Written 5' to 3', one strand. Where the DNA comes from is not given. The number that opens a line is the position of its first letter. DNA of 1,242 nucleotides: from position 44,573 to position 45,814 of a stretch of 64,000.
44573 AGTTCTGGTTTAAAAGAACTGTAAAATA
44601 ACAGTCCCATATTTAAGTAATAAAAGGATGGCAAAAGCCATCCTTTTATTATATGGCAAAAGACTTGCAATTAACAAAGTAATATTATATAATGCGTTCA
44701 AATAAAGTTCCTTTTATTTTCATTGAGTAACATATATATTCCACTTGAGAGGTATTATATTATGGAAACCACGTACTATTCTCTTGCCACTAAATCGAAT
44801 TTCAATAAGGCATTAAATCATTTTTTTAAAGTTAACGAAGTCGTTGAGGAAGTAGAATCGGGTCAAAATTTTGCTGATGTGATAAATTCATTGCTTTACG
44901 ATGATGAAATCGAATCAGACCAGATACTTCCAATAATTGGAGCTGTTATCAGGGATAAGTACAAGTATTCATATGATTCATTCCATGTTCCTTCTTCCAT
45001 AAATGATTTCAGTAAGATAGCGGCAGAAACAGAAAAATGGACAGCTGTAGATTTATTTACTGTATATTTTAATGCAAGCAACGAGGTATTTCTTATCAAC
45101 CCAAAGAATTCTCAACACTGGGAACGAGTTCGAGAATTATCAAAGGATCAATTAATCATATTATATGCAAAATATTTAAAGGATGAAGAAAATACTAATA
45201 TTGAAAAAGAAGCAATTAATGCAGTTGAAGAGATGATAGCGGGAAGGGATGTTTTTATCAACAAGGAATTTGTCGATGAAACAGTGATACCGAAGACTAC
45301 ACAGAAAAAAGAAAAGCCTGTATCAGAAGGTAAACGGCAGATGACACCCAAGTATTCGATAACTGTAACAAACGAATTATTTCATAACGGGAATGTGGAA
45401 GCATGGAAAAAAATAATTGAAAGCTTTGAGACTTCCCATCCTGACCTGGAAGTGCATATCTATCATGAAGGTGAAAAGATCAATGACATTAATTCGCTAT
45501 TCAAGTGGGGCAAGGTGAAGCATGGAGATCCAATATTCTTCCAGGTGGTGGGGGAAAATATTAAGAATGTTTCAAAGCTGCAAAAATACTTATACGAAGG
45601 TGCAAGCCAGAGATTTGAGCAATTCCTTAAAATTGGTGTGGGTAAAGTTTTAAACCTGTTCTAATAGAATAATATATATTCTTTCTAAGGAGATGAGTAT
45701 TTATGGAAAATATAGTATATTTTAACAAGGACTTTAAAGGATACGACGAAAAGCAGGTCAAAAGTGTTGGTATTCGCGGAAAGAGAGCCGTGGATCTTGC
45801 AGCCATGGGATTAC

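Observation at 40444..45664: Uncharacterised four-gene block next to a repeat copy: K-rich protein, vWA-TM-FHA protein, 648-aa helical protein and a 300-aa unknown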

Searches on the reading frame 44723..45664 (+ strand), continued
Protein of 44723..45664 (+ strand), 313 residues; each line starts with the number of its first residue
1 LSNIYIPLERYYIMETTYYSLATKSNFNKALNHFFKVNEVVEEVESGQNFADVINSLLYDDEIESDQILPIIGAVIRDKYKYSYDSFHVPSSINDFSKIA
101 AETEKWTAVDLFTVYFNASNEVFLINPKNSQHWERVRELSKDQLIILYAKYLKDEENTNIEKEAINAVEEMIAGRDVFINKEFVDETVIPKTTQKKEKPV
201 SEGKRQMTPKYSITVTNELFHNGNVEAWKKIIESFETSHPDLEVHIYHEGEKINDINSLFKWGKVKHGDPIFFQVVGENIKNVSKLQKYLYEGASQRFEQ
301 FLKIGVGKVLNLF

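Call 52: search_solved_structures(query=A2, max_evalue=10, show_alignments=4)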
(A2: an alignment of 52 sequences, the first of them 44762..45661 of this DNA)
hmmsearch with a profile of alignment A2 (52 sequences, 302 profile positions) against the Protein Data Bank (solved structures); distinct sequences matched with E-value up to 10: 1.
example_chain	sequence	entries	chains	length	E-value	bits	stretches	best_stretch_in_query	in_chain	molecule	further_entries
5zc3_B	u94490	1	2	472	0.025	17.1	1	206-251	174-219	RxLR effector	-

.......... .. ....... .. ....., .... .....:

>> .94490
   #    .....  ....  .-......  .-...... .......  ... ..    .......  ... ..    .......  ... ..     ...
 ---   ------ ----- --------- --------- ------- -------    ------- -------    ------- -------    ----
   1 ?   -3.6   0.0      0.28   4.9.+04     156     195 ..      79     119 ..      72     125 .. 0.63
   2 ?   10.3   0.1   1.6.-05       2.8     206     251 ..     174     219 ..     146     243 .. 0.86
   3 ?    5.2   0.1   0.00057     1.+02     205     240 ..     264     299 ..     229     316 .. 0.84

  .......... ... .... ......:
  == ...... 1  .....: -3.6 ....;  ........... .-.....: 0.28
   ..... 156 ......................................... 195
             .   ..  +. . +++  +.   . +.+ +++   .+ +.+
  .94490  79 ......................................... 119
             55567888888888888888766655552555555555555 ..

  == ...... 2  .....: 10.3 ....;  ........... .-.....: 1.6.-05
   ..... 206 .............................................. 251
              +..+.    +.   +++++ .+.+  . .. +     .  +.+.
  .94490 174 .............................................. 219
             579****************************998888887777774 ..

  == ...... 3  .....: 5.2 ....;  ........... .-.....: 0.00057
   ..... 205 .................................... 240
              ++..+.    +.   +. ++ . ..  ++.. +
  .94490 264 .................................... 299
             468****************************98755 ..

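Call 62: fold_search(model_id=the predicted structure, library=pdb)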
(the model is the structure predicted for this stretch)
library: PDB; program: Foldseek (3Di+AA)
matches with E <= 10: 478; with E <= 0.001: 0
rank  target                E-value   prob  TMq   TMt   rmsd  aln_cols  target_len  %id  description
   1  3fw9_A                1.9e-02  0.18  0.14  0.09  18.5       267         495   10  Structure of berberine bridge enzyme in complex with (S)-scoulerine (released 2009-05-19)
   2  2bvf_A                4.8e-02  0.12  0.13  0.10  19.5       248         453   10  Crystal structure of 6-hydoxy-D-nicotine oxidase from Arthrobacter nicotinovorans. Crystal Form 3 (P1) (released 2005-08-17)
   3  1ptf                  5.1e-02  0.90  0.20  0.51   5.0        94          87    8  THE 1.6 ANGSTROMS STRUCTURE OF HISTIDINE-CONTAINING PHOSPHOTRANSFER PROTEIN HPR FROM STREPTOCOCCUS FAECALIS (released 1994-01-31)
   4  2fep_S                5.4e-02  0.97  0.20  0.56   4.0        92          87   13  Structure of truncated CcpA in complex with P-Ser-HPr and Sulfate ions (released 2006-06-27)
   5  3lfg_B                6.4e-02  0.94  0.22  0.59   4.8        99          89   12  Crystal structure of HPr-C-His from Thermoanaerobacter tengcongensis (released 2010-12-15)
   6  3nn3_A                8.1e-02  0.16  0.19  0.22  18.9       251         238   11  Structure of chlorite dismutase from Candidatus Nitrospira defluvii R173A mutant (released 2010-07-28)
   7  3lnw_A                8.6e-02  0.95  0.21  0.59   3.8        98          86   14  Close correlation of protein thermostability and self-buried area rate revealed by crystal structure of HPr from Therm (released 2011-02-16)
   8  3ccd_A                8.6e-02  0.89  0.20  0.53   4.8        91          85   15  1.0 A Structure of Post-Succinimide His15Asp HPr (released 2008-10-21)
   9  1kkl_I                9.7e-02  0.91  0.20  0.55   3.8        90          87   14  L.casei HprK/P in complex with B.subtilis HPr (released 2002-08-28)
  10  7x7h_B                9.7e-02  0.75  0.19  0.47   5.5        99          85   14  Crystal structure of Fructose regulator/Histidine phosphocarrier protein complex from Vibrio cholerae (released 2023-03-15)
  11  1kkl_H                1.0e-01  0.97  0.21  0.59   3.3        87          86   15  L.casei HprK/P in complex with B.subtilis HPr (released 2002-08-28)
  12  7l32_A                1.0e-01  0.60  0.15  0.28   8.1       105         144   13  Molybdopterin biosynthesis MoaE protein from Burkholderia ambifaria MC40-6 (released 2020-12-30)
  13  9s8k_G                1.1e-01  0.84  0.20  0.53   4.9        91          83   15  Structure of glycogen phosphorylase - tetrameric form - in complex with HPr from Escherichia coli (released 2026-04-08)
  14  7l2a_A                1.2e-01  0.60  0.15  0.28   8.2       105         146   14  Molybdopterin cofactor biosynthesis protein E from Burkholderia multivorans ATCC 17616 (released 2020-12-30)
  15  8zls_B                1.2e-01  0.11  0.15  0.10  17.6       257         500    8  Apo structure of BBE-like oxidative cyclase MaDS1 (released 2025-08-13)
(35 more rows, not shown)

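Call 70: find_encoding_contigs(protein=P0123, flank=7000, max_places=3)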
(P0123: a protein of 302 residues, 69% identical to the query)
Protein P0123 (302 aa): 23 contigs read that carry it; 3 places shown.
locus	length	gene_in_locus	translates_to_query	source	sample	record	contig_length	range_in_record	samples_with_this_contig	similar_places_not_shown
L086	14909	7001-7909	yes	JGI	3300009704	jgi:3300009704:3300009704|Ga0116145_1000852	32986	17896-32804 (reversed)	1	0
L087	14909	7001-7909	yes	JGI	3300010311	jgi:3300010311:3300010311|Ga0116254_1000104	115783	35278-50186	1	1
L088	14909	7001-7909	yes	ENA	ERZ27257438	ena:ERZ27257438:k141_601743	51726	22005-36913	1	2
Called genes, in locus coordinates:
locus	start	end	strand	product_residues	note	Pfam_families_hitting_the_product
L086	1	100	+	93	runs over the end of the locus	?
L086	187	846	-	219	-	PF01381:HTH_3 (faint), PF07883:Cupin_2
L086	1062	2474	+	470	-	PF01225:Mur_ligase, PF08245:Mur_ligase_M, PF02875:Mur_ligase_C (weak)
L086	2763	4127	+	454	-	PF00291:PALP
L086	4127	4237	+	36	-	-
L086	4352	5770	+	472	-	PF09822:ABC_transp_aux (faint), PF14258:DUF4350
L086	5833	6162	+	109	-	PF00977:His_biosynth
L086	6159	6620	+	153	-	PF00977:His_biosynth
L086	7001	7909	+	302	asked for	PF27497:TP_0747_N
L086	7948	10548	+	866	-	PF01326:PPDK_N (faint), PF00391:PEP-utilizers, PF02896:PEP-utilizers_C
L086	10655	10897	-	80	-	PF00899:ThiF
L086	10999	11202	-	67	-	PF00899:ThiF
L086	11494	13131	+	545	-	PF00884:Sulfatase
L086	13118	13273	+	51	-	-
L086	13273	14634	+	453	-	PF04422:FrhB_FdhB_N, PF04432:FrhB_FdhB_C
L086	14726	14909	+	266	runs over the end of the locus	PF13489:Methyltransf_23 (weak), PF13649:Methyltransf_25, PF13847:Methyltransf_31, PF08241:Methyltransf_11, PF08242:Methyltransf_12 (weak)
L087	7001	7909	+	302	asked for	PF27497:TP_0747_N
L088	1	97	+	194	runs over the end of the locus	-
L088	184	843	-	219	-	PF01381:HTH_3 (faint), PF07883:Cupin_2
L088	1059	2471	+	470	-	PF01225:Mur_ligase, PF08245:Mur_ligase_M, PF02875:Mur_ligase_C (weak)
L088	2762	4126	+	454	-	PF00291:PALP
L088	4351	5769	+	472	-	PF09822:ABC_transp_aux (faint), PF14258:DUF4350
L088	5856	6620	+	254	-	PF00977:His_biosynth, PF02581:TMP-TENI (faint)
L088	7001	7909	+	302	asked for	PF27497:TP_0747_N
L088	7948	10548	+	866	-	PF01326:PPDK_N (faint), PF00391:PEP-utilizers, PF02896:PEP-utilizers_C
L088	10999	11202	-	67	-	PF00899:ThiF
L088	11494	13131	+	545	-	PF00884:Sulfatase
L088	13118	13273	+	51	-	-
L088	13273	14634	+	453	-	PF04422:FrhB_FdhB_N, PF04432:FrhB_FdhB_C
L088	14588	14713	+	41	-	-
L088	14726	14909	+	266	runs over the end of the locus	PF13489:Methyltransf_23 (weak), PF13649:Methyltransf_25, PF13847:Methyltransf_31, PF08241:Methyltransf_11, PF08242:Methyltransf_12 (weak)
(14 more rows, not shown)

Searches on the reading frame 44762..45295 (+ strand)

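Call 83: search_protein_families(library=pfam, proteins=[window:44762-45295:+], max_evalue=10)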
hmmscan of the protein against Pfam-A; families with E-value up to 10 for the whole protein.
window:44762-45295:+ (178 aa): 1 family
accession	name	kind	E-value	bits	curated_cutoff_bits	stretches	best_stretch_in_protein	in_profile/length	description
PF21394.3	Beta-ketacyl_N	-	0.014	15.5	26.9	1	80-153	13-87/170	Beta-ketoacyl synthase-like, N-terminal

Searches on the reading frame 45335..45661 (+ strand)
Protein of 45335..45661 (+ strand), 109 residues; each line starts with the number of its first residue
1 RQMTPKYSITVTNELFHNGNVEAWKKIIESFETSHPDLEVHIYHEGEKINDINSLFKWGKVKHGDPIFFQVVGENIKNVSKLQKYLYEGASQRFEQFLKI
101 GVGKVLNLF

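Call 83: search_protein_families(library=pfam, proteins=[window:45335-45661:+], max_evalue=10)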
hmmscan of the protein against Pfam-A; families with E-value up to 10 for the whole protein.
window:45335-45661:+ (109 aa): 1 family
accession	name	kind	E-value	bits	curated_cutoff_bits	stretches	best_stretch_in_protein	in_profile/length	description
PF14357.11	DUF4404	-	0.098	13.8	27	1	20-40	49-69/83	Domain of unknown function (DUF4404)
